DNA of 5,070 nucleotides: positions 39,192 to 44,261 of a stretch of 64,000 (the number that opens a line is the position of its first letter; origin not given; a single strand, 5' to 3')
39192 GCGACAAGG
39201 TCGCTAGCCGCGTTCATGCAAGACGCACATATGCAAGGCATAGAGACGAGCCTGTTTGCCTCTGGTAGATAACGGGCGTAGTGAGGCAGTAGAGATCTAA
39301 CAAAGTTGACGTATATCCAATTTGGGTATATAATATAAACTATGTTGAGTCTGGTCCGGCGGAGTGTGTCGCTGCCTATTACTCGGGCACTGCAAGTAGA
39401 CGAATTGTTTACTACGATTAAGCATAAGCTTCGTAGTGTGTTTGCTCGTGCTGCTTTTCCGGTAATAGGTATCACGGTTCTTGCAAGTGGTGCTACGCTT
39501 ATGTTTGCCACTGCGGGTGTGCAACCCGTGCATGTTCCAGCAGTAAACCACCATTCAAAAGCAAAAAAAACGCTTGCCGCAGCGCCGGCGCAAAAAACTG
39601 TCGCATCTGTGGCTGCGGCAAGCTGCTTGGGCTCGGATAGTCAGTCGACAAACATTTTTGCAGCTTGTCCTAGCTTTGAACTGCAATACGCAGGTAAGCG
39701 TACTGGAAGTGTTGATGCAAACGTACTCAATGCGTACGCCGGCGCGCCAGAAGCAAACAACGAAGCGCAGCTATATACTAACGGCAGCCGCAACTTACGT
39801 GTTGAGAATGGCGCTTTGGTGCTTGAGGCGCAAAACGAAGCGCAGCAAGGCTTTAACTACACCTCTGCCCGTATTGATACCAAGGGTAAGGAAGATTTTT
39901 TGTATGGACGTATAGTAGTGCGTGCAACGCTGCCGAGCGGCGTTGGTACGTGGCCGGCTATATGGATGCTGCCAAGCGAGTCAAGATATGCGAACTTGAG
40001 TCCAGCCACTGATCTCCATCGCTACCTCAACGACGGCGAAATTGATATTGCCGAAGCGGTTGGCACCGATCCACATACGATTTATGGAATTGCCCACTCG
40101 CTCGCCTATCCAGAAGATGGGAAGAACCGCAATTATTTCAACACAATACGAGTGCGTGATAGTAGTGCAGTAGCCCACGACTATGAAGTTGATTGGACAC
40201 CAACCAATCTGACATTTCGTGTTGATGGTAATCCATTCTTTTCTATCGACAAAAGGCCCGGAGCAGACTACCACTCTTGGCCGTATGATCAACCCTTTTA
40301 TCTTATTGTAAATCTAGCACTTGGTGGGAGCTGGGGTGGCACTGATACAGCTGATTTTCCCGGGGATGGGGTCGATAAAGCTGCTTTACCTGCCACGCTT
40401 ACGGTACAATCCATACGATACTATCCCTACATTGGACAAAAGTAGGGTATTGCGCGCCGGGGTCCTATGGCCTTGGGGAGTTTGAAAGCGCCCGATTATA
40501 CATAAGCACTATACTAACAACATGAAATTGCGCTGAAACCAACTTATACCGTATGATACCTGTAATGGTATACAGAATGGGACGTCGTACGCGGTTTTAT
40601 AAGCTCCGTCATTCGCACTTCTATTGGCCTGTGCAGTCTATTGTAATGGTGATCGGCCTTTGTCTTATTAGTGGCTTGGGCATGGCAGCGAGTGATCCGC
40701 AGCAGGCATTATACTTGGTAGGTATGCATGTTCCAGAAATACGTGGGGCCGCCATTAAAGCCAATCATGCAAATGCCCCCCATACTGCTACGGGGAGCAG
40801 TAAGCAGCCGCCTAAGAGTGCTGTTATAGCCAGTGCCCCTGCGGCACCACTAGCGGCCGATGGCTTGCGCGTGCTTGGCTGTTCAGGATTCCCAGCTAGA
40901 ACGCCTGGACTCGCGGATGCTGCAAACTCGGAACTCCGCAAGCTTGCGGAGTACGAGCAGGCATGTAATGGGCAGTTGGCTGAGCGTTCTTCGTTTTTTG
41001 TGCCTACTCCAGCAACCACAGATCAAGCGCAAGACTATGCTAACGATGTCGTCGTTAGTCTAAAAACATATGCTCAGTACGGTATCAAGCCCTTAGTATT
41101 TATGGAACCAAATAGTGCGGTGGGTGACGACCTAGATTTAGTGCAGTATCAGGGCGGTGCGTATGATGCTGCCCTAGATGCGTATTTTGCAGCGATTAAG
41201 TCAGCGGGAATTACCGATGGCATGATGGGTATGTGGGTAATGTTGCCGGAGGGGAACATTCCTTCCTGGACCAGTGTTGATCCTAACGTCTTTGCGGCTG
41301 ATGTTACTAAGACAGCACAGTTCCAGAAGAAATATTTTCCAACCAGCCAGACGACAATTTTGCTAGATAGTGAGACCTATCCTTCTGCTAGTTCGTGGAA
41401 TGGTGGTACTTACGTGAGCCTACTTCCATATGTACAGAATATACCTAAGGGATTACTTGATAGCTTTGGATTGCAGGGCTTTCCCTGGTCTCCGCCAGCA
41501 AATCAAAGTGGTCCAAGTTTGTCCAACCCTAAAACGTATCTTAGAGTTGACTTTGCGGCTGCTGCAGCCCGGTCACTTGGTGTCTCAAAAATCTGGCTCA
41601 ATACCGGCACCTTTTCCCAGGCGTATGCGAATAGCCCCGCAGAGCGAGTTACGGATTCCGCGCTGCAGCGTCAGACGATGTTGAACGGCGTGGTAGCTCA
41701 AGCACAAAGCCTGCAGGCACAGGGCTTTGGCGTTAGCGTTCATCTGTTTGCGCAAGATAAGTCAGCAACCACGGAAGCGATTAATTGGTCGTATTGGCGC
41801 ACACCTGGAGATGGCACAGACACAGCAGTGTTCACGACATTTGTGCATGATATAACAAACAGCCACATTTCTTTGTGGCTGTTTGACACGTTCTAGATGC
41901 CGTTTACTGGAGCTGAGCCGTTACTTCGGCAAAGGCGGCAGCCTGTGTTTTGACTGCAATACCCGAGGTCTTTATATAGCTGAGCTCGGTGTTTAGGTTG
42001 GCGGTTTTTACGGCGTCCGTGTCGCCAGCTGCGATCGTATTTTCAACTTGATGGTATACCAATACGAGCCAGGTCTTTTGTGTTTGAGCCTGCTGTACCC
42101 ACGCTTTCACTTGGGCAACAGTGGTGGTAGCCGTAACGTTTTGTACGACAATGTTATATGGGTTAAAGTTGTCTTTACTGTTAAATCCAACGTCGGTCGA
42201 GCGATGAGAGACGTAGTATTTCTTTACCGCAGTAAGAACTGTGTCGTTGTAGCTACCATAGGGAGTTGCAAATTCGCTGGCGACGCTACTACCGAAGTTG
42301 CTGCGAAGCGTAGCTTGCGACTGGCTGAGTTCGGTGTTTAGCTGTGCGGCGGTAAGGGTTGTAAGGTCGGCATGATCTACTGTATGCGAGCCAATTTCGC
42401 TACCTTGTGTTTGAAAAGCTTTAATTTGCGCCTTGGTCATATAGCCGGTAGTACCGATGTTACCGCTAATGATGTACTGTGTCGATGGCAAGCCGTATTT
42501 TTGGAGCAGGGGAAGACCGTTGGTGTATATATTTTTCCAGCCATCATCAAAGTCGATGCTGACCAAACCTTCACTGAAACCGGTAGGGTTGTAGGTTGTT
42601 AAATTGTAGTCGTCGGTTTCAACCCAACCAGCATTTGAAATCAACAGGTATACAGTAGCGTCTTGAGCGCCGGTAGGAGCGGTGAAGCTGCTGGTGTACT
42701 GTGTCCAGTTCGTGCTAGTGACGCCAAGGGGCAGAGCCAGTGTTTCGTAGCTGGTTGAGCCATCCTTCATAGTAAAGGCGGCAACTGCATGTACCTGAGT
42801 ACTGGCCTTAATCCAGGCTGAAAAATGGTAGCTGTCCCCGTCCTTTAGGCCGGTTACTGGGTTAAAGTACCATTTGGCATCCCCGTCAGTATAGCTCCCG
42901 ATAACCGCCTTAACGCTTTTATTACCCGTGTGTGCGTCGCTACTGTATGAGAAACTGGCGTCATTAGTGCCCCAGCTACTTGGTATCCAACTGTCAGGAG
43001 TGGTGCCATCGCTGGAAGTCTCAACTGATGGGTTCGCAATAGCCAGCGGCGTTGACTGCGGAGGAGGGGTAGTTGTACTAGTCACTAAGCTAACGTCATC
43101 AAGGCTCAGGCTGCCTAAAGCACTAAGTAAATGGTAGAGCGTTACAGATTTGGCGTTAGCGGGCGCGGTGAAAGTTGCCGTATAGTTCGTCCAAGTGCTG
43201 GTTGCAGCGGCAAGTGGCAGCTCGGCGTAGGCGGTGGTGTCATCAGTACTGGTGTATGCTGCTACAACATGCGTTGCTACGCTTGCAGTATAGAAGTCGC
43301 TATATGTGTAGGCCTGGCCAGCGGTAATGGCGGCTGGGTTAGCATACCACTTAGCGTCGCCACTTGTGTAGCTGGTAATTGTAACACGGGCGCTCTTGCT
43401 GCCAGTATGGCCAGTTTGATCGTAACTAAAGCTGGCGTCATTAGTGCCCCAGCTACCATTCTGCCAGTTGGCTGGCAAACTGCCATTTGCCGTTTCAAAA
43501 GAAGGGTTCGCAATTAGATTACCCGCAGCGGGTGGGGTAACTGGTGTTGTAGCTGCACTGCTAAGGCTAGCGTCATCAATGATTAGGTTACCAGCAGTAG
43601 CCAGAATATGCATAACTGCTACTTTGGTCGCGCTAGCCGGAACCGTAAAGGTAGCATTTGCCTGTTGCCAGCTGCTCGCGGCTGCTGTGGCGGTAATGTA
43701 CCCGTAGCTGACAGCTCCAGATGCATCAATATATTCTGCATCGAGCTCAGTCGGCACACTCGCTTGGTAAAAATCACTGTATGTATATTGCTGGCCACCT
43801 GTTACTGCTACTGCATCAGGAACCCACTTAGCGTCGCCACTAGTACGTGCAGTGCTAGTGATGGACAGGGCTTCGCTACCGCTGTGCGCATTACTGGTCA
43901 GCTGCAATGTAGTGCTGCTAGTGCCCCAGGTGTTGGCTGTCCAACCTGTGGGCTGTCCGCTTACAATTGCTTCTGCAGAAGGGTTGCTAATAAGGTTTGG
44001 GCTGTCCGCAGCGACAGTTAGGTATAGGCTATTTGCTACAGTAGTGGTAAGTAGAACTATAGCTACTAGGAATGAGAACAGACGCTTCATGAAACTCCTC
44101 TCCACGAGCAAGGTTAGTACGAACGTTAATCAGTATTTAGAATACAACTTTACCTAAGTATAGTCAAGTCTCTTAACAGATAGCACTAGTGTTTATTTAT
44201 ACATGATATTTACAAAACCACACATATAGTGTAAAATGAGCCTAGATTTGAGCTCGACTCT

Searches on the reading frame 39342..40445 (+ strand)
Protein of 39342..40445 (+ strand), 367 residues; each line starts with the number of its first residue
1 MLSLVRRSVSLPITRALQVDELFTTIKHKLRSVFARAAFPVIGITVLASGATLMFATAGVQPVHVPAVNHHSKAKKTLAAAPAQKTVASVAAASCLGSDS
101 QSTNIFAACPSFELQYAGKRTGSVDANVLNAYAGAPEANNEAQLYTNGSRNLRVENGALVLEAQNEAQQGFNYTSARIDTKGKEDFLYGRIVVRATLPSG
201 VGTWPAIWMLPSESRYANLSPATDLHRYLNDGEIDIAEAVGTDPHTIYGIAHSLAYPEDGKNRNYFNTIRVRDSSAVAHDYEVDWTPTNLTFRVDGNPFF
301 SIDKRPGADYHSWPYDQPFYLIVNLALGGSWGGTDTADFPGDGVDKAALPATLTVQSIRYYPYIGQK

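Call 72: search_protein_families(library=pfam, proteins=[window:39342-40445:+], max_evalue=0.0001)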
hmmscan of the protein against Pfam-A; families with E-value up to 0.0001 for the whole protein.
window:39342-40445:+ (367 aa): 1 family
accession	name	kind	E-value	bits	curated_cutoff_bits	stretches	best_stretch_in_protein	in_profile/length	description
PF00722.28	Glyco_hydro_16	-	8.9e-19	68.1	22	1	145-334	7-165/175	Glycosyl hydrolases family 16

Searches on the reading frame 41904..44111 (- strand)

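Call 72: search_protein_families(library=pfam, proteins=[window:41904-44111:-], max_evalue=0.0001)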
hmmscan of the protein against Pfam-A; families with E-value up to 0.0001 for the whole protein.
window:41904-44111:- (735 aa): 2 families
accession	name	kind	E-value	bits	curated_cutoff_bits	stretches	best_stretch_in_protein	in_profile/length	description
PF01522.26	Polysacc_deac_1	-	3.2e-27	95.4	23.1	1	514-632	6-119/124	Polysaccharide deacetylase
PF02018.23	CBM_4_9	-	3.6e-18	66.7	25.9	3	379-489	16-129/136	Carbohydrate binding domain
